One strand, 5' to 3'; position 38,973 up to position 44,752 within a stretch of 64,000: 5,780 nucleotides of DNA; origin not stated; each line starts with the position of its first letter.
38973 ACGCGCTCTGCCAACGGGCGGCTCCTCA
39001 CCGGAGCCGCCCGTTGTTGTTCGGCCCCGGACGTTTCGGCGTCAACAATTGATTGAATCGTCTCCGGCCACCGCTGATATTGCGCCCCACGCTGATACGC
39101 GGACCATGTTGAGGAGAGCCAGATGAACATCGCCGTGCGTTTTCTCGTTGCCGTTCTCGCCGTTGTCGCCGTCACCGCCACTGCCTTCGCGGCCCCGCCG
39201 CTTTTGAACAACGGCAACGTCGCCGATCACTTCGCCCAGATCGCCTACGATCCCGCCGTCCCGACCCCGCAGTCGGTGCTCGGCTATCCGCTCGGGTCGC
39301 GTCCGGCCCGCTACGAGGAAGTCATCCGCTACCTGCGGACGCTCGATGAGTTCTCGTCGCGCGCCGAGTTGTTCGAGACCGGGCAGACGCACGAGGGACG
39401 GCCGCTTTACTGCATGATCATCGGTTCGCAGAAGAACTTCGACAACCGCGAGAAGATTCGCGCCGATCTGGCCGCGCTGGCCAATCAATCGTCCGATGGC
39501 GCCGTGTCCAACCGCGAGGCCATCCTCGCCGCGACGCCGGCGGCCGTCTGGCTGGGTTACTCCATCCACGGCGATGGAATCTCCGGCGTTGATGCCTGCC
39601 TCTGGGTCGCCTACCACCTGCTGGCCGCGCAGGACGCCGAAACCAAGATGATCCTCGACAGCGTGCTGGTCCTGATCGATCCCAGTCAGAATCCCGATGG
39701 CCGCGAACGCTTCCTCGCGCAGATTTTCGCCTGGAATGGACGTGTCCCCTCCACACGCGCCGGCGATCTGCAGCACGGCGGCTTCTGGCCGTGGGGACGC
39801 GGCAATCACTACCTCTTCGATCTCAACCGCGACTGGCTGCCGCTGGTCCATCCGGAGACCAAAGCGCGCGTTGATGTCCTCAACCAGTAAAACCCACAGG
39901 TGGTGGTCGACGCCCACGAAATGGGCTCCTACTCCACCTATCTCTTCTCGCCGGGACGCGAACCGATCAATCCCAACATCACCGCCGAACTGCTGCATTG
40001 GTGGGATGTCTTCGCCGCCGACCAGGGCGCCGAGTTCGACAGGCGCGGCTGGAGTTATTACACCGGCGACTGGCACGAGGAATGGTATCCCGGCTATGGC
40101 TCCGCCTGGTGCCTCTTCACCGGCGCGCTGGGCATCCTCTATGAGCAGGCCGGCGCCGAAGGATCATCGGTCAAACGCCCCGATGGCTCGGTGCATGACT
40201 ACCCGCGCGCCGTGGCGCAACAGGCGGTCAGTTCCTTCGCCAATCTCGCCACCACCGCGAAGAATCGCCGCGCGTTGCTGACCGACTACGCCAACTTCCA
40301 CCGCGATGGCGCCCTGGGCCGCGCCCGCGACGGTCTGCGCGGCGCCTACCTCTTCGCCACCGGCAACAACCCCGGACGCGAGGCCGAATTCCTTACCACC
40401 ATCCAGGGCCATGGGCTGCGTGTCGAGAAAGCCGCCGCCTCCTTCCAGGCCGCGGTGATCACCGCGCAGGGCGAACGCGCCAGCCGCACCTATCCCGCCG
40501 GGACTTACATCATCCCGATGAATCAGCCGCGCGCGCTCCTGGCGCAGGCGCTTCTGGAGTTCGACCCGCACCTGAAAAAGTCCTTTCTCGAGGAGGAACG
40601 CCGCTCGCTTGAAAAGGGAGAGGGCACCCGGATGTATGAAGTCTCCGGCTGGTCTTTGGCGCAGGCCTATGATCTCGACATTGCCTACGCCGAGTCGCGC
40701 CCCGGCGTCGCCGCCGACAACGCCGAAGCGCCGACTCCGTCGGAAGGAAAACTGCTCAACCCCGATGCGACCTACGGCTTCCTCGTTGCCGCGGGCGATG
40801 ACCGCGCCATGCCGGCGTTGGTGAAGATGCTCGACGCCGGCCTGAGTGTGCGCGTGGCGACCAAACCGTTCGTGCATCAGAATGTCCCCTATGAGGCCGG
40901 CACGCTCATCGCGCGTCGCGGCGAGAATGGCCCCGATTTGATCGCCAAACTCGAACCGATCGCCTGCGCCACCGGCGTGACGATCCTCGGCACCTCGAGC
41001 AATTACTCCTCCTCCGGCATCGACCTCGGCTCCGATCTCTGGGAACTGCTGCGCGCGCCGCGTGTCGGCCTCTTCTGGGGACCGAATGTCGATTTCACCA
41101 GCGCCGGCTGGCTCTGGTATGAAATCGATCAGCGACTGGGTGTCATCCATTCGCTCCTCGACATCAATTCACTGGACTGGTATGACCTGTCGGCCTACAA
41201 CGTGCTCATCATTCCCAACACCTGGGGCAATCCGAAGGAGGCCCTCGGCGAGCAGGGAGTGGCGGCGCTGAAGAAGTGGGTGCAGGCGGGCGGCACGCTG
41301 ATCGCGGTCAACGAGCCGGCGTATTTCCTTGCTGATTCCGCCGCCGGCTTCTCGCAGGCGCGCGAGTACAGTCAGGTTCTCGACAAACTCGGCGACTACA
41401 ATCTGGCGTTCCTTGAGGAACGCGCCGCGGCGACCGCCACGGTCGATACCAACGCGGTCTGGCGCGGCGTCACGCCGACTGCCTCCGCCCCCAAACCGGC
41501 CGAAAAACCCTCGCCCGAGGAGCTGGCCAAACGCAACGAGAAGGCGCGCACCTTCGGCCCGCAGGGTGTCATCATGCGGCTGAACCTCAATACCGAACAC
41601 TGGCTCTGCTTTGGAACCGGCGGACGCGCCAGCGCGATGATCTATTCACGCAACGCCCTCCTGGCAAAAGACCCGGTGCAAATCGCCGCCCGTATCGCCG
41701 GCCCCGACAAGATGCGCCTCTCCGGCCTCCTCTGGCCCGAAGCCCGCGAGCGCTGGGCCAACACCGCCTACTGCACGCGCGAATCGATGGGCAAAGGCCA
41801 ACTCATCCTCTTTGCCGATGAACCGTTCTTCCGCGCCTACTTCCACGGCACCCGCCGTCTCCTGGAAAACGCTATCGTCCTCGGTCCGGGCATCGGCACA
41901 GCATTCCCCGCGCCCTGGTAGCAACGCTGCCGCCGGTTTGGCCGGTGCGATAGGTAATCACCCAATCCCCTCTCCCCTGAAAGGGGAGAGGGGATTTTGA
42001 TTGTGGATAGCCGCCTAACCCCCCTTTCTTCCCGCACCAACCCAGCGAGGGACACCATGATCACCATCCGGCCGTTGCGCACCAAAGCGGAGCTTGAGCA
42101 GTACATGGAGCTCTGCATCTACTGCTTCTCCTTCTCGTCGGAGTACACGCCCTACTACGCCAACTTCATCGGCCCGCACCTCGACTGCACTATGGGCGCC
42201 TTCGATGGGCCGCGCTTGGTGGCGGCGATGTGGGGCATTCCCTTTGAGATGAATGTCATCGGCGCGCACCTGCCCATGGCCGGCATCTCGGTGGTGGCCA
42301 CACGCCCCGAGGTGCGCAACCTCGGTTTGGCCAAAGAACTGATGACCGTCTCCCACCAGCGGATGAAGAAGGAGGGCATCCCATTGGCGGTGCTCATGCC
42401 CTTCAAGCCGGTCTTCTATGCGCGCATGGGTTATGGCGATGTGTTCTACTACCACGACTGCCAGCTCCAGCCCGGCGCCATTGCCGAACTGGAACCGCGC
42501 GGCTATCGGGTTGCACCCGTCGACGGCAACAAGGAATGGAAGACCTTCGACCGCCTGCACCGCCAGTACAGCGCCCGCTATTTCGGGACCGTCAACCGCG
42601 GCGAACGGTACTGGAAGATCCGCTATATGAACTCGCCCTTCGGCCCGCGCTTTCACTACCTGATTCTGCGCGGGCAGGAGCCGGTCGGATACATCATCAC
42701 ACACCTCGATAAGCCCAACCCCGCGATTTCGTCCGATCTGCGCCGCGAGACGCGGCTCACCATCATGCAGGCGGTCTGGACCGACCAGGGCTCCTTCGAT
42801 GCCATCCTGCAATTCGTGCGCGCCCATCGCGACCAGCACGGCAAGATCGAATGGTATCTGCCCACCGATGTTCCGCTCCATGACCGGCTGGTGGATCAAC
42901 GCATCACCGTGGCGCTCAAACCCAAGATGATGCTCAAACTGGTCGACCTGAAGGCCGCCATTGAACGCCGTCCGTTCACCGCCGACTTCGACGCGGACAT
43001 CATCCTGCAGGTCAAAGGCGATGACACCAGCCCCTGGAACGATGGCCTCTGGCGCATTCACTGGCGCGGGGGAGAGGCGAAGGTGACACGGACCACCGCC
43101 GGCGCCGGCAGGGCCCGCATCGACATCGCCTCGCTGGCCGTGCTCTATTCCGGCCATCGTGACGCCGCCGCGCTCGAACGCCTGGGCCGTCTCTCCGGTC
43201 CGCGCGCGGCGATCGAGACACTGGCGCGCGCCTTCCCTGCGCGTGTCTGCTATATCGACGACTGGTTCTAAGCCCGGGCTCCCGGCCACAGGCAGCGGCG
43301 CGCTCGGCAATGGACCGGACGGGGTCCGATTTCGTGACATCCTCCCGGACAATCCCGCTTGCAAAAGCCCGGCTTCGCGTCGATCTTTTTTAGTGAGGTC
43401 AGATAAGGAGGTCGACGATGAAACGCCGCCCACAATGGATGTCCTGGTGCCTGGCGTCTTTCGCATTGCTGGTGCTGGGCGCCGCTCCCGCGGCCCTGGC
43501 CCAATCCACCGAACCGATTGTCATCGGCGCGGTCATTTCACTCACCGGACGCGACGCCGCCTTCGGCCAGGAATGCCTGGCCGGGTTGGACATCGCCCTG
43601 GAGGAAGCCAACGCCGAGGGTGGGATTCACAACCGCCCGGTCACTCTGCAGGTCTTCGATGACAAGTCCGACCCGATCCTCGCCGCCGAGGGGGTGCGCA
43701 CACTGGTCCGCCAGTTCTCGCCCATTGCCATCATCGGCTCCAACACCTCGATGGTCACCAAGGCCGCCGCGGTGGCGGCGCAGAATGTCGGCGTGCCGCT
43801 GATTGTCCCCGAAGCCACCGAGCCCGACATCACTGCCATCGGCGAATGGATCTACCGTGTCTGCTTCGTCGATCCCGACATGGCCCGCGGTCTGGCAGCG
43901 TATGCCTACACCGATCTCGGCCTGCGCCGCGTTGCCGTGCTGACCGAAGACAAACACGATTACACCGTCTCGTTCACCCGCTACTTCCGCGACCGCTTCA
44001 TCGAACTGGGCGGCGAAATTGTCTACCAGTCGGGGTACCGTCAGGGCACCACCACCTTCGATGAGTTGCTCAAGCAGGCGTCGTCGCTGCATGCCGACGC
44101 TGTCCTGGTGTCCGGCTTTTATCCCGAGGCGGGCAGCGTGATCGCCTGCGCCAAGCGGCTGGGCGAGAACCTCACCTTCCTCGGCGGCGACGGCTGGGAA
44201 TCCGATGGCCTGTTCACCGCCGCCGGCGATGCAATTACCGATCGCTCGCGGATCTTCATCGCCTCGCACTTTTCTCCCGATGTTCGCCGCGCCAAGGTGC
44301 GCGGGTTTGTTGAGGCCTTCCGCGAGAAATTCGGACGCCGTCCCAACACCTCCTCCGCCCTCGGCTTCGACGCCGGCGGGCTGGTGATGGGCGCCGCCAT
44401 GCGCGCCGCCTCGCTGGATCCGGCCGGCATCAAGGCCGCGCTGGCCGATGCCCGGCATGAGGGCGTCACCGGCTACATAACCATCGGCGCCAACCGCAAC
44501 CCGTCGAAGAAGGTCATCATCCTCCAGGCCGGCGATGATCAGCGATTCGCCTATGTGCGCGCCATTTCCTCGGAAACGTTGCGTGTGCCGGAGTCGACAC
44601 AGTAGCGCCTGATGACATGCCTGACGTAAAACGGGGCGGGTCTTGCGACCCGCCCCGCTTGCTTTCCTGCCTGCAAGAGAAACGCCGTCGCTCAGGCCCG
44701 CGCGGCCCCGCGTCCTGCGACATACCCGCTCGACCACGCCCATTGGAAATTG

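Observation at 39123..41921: M14 carboxypeptidase-like gene with an in-frame TAA inside the conserved catalytic domain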

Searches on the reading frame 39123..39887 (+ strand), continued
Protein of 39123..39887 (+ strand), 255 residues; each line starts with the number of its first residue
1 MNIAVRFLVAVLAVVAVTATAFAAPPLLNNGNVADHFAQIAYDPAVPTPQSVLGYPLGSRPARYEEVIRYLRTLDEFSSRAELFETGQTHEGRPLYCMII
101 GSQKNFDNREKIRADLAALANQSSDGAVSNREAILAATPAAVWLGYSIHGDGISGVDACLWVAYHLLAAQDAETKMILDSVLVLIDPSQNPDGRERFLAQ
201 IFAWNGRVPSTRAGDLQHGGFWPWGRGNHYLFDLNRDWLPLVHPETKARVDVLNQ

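Call 43: fold_search(model_id=the predicted structure, library=pdb)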
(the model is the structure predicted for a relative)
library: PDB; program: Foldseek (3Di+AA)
matches with E <= 10: 436; with E <= 0.001: 102
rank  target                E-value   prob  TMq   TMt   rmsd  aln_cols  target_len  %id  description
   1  1cpx                  3.0e-10  1.00  0.24  0.67   7.1       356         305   16  BETA FORM OF CARBOXYPEPTIDASE A (RESIDUES 3-307) FROM BOVINE PANCREAS IN AN ORTHORHOMBIC CRYSTAL FORM WITH TWO ZINC IONS (released 1998-08-05)
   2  2ctb                  4.1e-10  1.00  0.24  0.68   7.7       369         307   14  THE HIGH RESOLUTION CRYSTAL STRUCTURE OF THE COMPLEX BETWEEN CARBOXYPEPTIDASE A AND L-PHENYL LACTATE (released 1994-01-31)
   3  1arl                  4.8e-10  1.00  0.24  0.68   7.7       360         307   14  CARBOXYPEPTIDASE A WITH ZN REMOVED (released 1996-08-01)
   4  1ee3                  7.0e-10  1.00  0.24  0.68   7.7       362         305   14  Cadmium-substituted bovine pancreatic carboxypeptidase A (alfa-form) at pH 7.5 and 2 mM chloride in monoclinic crystal f (released 2002-06-26)
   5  1pyt_B                7.3e-10  1.00  0.24  0.67   7.7       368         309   16  TERNARY COMPLEX OF PROCARBOXYPEPTIDASE A, PROPROTEINASE E, AND CHYMOTRYPSINOGEN C (released 1997-01-27)
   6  2bo9_A                9.3e-10  1.00  0.24  0.66   7.5       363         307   16  Human carboxypeptidase A4 in complex with human latexin. (released 2005-04-15)
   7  1zlh_A                9.3e-10  1.00  0.23  0.66   7.6       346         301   15  Crystal structure of the tick carboxypeptidase inhibitor in complex with bovine carboxypeptidase A (released 2005-07-05)
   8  2abz_A                9.8e-10  1.00  0.23  0.67   7.5       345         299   15  Crystal structure of C19A/C43A mutant of leech carboxypeptidase inhibitor in complex with bovine carboxypeptidase A (released 2006-01-31)
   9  1cps                  1.4e-09  1.00  0.25  0.70   7.1       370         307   16  STRUCTURAL COMPARISON OF SULFODIIMINE AND SULFONAMIDE INHIBITORS IN THEIR COMPLEXES WITH ZINC ENZYMES (released 1993-10-31)
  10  3i1u                  1.4e-09  1.00  0.24  0.68   7.7       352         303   15  Carboxypeptidase A Inhibited by a Thiirane Mechanism-Based inactivator (released 2009-11-17)
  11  2pcu_A                1.5e-09  1.00  0.24  0.68   7.7       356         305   16  Human carboxypeptidase A4 in complex with a cleaved hexapeptide. (released 2007-04-17)
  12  3kgq                  1.5e-09  1.00  0.23  0.66   7.7       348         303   15  Carboxypeptidase A liganded to an organic small-molecule: conformational changes (released 2010-10-27)
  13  6f79                  1.7e-09  1.00  0.23  0.60   8.3       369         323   15  Carboxypeptidase T mutant L211Q with Sulphamoil Arginine (released 2018-08-15)
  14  3fx6_A                1.7e-09  1.00  0.24  0.68   7.7       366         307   15  X-RAY crystallographic studies on the complex of carboxypeptidase A with the inhibitor using alpha-nitro ketone as the (released 2009-08-25)
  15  3v38                  1.7e-09  1.00  0.23  0.60   8.3       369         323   14  Carboxypeptidase T mutant L254N (released 2012-12-19)
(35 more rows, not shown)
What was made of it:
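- Closest known: MEROPS family M14 / Pfam PF00246 zinc carboxypeptidases. Same: The intact sister protein has the CPA-like alpha/beta fold (Foldseek E = 3e-10, TM 0.67-0.70 over whole CPA chains, call 43).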

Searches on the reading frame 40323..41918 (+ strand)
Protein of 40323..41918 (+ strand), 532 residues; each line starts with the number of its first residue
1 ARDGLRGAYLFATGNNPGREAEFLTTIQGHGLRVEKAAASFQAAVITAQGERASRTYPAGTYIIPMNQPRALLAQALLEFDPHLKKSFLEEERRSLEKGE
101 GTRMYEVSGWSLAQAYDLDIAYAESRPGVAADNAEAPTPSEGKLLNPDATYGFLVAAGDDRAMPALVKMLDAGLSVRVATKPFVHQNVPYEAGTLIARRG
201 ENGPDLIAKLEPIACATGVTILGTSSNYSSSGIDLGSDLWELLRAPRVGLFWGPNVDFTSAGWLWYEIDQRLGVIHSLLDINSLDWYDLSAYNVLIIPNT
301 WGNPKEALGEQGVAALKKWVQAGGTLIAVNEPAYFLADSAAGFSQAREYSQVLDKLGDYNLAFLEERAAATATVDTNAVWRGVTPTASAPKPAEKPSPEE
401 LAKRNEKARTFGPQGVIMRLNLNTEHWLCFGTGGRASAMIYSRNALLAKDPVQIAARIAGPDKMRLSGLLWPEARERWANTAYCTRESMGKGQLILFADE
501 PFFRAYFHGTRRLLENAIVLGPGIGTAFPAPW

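Call 56: predict_structure(alignment_id=A2)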
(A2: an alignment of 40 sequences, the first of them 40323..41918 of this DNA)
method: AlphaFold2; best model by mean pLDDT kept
length: 532 residues; sequences in the alignment: 40
mean_pLDDT: 87.6   pTM: 0.88
mean pLDDT of the five models: 87.6, 86.5, 85.7, 85.6, 84.9
residues with pLDDT >= 90: 301; 70-90: 188; 50-70: 24; < 50: 19
segments of 3 or more residues with pLDDT < 50: 1-3, 378-388, 530-532
pLDDT, mean of each block of 10 residues (from residue 1): 70 87 90 94 88 92 93 88 79 87 75 86 92 80 93 94 96 96 94 96 95 95 95 92 95 89 92 92 85 95 87 92 95 92 91 89 83 54 45 70 88 88 94 90 92 94 85 87 96 95 76 96 79 39
secondary structure, 60 per line:
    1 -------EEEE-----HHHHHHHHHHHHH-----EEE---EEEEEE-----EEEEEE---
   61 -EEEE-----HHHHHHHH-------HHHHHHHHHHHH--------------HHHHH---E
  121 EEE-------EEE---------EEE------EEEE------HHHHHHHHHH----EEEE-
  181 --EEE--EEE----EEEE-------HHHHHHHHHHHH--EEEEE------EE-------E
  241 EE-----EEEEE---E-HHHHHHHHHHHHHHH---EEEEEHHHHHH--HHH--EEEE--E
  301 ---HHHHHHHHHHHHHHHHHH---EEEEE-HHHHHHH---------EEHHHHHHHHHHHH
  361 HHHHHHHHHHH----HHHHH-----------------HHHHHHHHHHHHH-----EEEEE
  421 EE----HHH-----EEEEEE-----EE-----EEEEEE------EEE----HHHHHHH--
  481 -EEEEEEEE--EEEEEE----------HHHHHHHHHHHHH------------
elements in order: E8-11 H17-29 E35-37 E41-46 E52-57 E62-65 H71-78 H86-97 H112-116 E120-123 E131-133 E143-145 E152-155 H162-171 E176-179 E183-185 E188-190 E195-198 H206-217 E220-224 E240-242 E248-252 H258-272 E276-280 H281-286 E294-297 H304-321 E325-329 H331-337 H349-371 H376-380 H398-410 E416-422 E435-440 E453-458 E465-467 H472-478 E482-489 E492-497 H508-520
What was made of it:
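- The C-terminal 532 residues fold confidently on their own in prediction (pLDDT 87.6, call 56).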

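Call 59: fold_search(model_id=the predicted structure, library=pdb)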
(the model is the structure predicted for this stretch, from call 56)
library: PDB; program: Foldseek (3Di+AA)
matches with E <= 10: 806; with E <= 0.001: 39
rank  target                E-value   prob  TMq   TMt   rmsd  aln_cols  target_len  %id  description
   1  8ibt_A                2.6e-06  1.00  0.24  0.19  19.0       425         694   12  Crystal structure of GH42 beta-galactosidase BiBga42A from Bifidobacterium longum subspecies infantis E318S mutant in  (released 2023-06-07)
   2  8ibr                  4.1e-06  1.00  0.24  0.19  19.3       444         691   12  Crystal structure of GH42 beta-galactosidase BiBga42A from Bifidobacterium longum subspecies infantis in complex with gl (released 2023-06-07)
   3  4jqs_A                6.2e-06  1.00  0.27  0.54  11.5       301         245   11  Crystal structure of a Putative thua-like protein (BACUNI_01602) from Bacteroides uniformis ATCC 8492 at 2.30 A resolu (released 2013-05-08)
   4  4uni_C                1.2e-05  1.00  0.24  0.19  18.7       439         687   12  beta-(1,6)-galactosidase from Bifidobacterium animalis subsp. lactis Bl-04 in complex with galactose (released 2014-10-15)
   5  4uzs_C                1.3e-05  1.00  0.24  0.19  19.1       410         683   11  Crystal structure of Bifidobacterium bifidum beta-galactosidase (released 2015-09-30)
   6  4ucf_A                1.9e-05  1.00  0.24  0.19  20.0       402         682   11  Crystal structure of Bifidobacterium bifidum beta-galactosidase in complex with alpha-galactose (released 2016-01-20)
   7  3tts_A                2.1e-05  1.00  0.28  0.23  17.0       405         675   12  Crystal structure of beta-galactosidase from Bacillus circulans sp. alkalophilus (released 2012-03-21)
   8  8ibs_A                2.6e-05  1.00  0.24  0.19  19.3       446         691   11  Crystal structure of GH42 beta-galactosidase BiBga42A from Bifidobacterium longum subspecies infantis E160A/E318A muta (released 2023-06-07)
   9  8ibt_B                2.6e-05  1.00  0.24  0.19  16.7       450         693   12  Crystal structure of GH42 beta-galactosidase BiBga42A from Bifidobacterium longum subspecies infantis E318S mutant in  (released 2023-06-07)
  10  2gk3_E                3.2e-05  1.00  0.26  0.51  12.3       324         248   11  Cytoplasmic Protein STM3548 from Salmonella typhimurium (released 2006-05-02)
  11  4uzs_B                3.6e-05  1.00  0.25  0.20  17.7       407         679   13  Crystal structure of Bifidobacterium bifidum beta-galactosidase (released 2015-09-30)
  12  4ucf_B                4.9e-05  1.00  0.24  0.19  20.1       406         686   12  Crystal structure of Bifidobacterium bifidum beta-galactosidase in complex with alpha-galactose (released 2016-01-20)
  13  5dfa_A                5.8e-05  1.00  0.24  0.19  17.0       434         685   10  3D structure of the E323A catalytic mutant of Gan42B, a GH42 beta-galactosidase from G. stearothermophilus (released 2015-12-09)
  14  5xb7_F                8.8e-05  1.00  0.23  0.18  11.7       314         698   15  GH42 alpha-L-arabinopyranosidase from Bifidobacterium animalis subsp. lactis Bl-04 (released 2017-11-01)
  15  4ucf_C                1.1e-04  1.00  0.25  0.20  17.6       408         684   12  Crystal structure of Bifidobacterium bifidum beta-galactosidase in complex with alpha-galactose (released 2016-01-20)
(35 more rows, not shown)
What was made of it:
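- Closest known: MEROPS family M14 / Pfam PF00246 zinc carboxypeptidases. Different: The family is about 930 aa, with about 530 extra C-terminal residues that include a ThuA/GATase1-like domain (call 59).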

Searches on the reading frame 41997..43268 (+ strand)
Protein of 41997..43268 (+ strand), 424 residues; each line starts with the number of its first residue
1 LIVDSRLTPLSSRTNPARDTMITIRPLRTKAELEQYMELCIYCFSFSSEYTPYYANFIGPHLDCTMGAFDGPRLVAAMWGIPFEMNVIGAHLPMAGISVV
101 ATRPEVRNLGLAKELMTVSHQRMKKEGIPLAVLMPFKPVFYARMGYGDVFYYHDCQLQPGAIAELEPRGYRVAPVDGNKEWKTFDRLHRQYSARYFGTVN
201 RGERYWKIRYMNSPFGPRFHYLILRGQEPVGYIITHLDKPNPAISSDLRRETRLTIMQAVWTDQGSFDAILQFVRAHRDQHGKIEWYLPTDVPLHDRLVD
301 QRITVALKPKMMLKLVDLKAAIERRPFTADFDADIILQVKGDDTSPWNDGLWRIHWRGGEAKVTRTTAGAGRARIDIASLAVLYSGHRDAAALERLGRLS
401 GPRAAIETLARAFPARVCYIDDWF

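Call 23: search_protein_families(library=pfam, proteins=[window:41997-43268:+], max_evalue=0.00001)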
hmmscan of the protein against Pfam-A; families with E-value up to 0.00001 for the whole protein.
window:41997-43268:+ (424 aa): 3 families
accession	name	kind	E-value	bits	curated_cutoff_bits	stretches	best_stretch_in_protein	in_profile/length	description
PF13527.13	Acetyltransf_9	-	4.5e-29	101.5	25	1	24-147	2-125/127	Acetyltransferase (GNAT) domain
PF13530.11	SCP2_2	-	2.4e-21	76.7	23.2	1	319-419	2-103/105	Sterol carrier protein domain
PF17668.7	Acetyltransf_17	-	5.7e-12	46.7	25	1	197-315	1-114/114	Acetyltransferase (GNAT) domain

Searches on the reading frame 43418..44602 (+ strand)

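Call 23: search_protein_families(library=pfam, proteins=[window:43418-44602:+], max_evalue=0.00001)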
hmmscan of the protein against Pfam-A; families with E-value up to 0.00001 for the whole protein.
window:43418-44602:+ (395 aa): 3 families
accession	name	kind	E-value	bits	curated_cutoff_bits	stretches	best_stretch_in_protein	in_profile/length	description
PF13458.12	Peripla_BP_6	-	8.2e-51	174.1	31.7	1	33-373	1-340/343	Periplasmic binding protein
PF01094.35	ANF_receptor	-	1.2e-20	74.3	25.4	1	53-366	2-345/353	Receptor family ligand binding region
PF13433.12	Peripla_BP_5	-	5.7e-14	52.4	27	1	35-230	2-193/363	Periplasmic binding protein domain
